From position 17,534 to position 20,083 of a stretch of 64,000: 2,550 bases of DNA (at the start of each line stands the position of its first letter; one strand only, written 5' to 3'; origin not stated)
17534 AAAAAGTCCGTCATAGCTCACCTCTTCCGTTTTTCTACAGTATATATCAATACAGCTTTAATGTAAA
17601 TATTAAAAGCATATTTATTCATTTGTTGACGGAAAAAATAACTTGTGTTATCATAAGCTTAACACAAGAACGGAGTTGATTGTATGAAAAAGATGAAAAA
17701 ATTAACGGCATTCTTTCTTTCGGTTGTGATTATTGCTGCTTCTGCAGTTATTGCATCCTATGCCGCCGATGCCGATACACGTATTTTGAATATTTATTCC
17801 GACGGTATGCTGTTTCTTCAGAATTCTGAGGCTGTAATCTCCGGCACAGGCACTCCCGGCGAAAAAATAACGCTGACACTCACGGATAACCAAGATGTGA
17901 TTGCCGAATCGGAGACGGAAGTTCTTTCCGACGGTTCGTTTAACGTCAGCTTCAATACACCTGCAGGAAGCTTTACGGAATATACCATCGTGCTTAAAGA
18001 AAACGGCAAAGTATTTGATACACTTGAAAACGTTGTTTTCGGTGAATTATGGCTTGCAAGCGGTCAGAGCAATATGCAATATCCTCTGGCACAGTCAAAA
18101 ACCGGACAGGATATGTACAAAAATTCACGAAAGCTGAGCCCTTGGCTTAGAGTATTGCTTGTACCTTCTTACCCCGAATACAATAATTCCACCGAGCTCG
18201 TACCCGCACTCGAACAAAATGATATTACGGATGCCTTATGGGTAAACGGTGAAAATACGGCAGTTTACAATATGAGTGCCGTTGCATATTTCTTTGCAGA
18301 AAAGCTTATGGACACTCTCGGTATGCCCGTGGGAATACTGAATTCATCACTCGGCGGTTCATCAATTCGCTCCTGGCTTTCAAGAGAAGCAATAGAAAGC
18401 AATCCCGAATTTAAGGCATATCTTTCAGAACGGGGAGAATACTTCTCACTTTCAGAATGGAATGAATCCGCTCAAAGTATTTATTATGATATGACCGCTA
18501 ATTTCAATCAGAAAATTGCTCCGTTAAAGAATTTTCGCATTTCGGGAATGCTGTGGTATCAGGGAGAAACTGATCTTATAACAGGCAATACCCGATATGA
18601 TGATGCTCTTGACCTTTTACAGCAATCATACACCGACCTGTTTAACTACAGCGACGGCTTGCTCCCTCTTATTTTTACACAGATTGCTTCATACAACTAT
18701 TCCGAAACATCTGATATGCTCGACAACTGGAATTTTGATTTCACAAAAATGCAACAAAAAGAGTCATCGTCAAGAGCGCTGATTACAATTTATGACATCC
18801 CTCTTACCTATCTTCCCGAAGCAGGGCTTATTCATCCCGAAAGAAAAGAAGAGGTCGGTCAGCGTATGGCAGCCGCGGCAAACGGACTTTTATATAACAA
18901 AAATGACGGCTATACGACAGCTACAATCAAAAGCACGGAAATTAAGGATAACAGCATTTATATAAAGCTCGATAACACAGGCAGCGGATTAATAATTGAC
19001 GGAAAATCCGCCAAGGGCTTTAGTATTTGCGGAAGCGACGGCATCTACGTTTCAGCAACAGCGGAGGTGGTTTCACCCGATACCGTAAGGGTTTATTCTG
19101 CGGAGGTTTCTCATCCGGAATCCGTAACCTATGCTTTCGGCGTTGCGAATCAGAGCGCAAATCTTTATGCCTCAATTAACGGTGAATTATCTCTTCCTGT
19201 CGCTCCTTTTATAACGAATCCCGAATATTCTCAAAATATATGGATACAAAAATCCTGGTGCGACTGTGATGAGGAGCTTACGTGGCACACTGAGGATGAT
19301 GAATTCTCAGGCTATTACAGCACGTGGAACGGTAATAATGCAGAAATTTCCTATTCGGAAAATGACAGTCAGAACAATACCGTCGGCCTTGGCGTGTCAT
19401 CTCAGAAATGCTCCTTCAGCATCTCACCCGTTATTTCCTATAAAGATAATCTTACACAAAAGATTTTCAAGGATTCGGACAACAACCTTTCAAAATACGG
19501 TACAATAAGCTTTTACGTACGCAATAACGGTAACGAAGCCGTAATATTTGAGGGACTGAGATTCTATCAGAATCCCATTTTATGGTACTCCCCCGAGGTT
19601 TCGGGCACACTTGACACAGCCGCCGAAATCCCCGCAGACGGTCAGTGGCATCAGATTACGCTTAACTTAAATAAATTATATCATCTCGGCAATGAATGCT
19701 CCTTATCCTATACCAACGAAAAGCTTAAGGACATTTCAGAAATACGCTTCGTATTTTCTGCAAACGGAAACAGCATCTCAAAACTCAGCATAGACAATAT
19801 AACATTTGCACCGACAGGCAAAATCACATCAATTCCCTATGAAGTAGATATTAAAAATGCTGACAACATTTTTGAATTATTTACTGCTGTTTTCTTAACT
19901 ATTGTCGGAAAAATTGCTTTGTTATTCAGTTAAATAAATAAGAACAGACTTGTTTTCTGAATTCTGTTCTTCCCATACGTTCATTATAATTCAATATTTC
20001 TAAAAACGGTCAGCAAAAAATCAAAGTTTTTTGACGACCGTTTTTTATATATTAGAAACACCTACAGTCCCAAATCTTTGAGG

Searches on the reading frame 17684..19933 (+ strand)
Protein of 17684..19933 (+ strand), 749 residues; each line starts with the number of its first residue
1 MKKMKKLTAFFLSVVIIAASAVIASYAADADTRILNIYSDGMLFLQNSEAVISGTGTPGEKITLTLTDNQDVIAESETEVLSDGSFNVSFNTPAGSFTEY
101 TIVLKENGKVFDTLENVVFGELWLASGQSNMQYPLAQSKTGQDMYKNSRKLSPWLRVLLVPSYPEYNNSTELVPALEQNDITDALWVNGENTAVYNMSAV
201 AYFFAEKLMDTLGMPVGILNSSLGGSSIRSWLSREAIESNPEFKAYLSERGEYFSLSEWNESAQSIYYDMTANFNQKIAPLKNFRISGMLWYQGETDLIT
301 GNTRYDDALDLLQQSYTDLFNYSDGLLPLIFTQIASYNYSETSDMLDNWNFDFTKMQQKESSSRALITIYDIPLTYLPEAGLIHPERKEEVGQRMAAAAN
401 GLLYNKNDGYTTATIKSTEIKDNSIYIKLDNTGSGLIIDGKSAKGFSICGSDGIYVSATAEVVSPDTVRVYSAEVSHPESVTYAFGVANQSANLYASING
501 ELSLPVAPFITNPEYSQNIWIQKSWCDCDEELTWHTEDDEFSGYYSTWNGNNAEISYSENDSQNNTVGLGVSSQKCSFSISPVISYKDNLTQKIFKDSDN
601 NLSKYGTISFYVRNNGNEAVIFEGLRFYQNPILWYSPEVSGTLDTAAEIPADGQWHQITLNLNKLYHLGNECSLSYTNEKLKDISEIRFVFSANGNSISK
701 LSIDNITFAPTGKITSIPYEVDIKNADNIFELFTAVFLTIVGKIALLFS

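Call 87: search_protein_families(library=pfam, proteins=[window:17684-19933:+], max_evalue=0.0001)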
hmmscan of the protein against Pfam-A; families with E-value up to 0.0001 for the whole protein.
window:17684-19933:+ (749 aa): 1 family
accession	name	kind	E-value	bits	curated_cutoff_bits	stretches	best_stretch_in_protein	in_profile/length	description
PF03629.24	SASA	-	8.1e-14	52.2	24.8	1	121-398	3-223/226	Carbohydrate esterase, sialic acid-specific acetylesterase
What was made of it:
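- A sialate O-acetylesterase-like gene lies at 17684-19933 (call 87).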
